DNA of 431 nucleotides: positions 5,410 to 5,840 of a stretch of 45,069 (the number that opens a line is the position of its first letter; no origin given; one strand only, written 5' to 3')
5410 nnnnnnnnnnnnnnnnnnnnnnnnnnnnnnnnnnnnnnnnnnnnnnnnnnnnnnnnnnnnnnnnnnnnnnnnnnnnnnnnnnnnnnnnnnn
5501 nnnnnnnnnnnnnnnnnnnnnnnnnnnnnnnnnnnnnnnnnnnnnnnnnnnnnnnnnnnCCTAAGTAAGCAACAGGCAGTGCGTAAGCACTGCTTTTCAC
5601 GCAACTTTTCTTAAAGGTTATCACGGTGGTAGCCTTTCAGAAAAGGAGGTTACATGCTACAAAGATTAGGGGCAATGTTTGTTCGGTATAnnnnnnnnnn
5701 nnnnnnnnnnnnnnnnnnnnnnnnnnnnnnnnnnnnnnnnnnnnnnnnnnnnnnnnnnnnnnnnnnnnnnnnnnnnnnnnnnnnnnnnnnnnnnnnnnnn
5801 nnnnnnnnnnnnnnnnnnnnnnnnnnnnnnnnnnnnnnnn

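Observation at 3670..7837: Two tandem tailspikes, both with C-terminal self-cleaving chaperone domains, separated by a terminator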

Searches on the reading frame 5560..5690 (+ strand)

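Call 110: search_dna_similar(query=L006:2274-3995:+, collection=phages, mode=protein, max_rows=25)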
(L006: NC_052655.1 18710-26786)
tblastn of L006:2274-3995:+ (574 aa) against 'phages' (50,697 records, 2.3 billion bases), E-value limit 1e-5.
Records with a match: 188; places in all: 199; records where one place covers at least 80% of the query: 5.
Best place of each record, by identity: >=99% 3; 95-99% 18; 90-95% 26; 80-90% 3; 60-80% 24; <60% 114.
By first word of the organism name: Vibrio 73; Escherichia 72; Salmonella 12; Klebsiella 9; Aeromonas 6; Justusliebigvirus 3; Phapecoctavirus 2; Pseudomonas 2; Serratia 2; Rahnella 1; and 6 more.
By host as written in the record: - 41; Escherichia coli 19; Vibrio breoganii 15; Escherichia coli K-12 MG1655 13; Vibrio crassostreae 11; Vibrio splendidus 9; Escherichia sp. 6; Salmonella enterica 6; and 46 more.
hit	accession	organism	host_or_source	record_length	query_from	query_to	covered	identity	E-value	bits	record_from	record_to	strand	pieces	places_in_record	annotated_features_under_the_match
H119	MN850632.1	Escherichia phage alia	Escherichia coli K-12 MG1655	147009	1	574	100%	100.0%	0e+0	1164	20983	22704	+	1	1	hypothetical protein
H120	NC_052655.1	Escherichia phage alia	Escherichia coli K-12 MG1655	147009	1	574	100%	100.0%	0e+0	1164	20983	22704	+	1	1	tail protein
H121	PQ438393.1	Escherichia phage vB_Eco_J-01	Escherichia coli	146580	1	574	100%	99.1%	0e+0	1155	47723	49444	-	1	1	tail protein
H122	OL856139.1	Rahnella phage Sarma103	Rahnella woolbedingensis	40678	51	572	91%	47.4%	2e-138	449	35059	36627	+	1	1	tail fiber protein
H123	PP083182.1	Escherichia phage P151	Escherichia coli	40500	51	572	91%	46.6%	1e-139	452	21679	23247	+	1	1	tail fiber protein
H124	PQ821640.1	Escherichia phage SD2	Escherichia sp.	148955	1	244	43%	35.1%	4e-23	110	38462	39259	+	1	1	SD2000054: head binding protein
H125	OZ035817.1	Vectrevirus DIJ06P1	-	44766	51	268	38%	26.2%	6e-7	59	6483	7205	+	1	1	record has no annotation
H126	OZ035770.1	Justusliebigvirus alia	-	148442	1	109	19%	52.1%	5e-17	91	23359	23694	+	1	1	record has no annotation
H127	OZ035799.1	Justusliebigvirus alia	-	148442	1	109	19%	52.1%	5e-17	91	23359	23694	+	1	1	record has no annotation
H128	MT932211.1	Escherichia phage VEcB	Escherichia coli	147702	1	109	19%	52.1%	5e-17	91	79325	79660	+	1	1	tail fiber protein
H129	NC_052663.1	Escherichia phage VEcB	Escherichia coli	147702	1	109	19%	52.1%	5e-17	91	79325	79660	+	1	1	tail fiber protein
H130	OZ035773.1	Justusliebigvirus VEcB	-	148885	1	109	19%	52.1%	5e-17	91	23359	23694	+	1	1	record has no annotation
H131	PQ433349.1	Escherichia phage vB_Ec-G1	Escherichia coli 5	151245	1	98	17%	57.3%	8e-21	103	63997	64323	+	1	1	tail protein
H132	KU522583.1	Enterobacteria phage ECGD1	-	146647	1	138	24%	40.4%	1e-15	87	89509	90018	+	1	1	tail spike protein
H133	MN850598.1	Escherichia phage nieznany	Escherichia coli K-12 MG1655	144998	1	104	18%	52.9%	1e-18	97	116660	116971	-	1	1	hypothetical protein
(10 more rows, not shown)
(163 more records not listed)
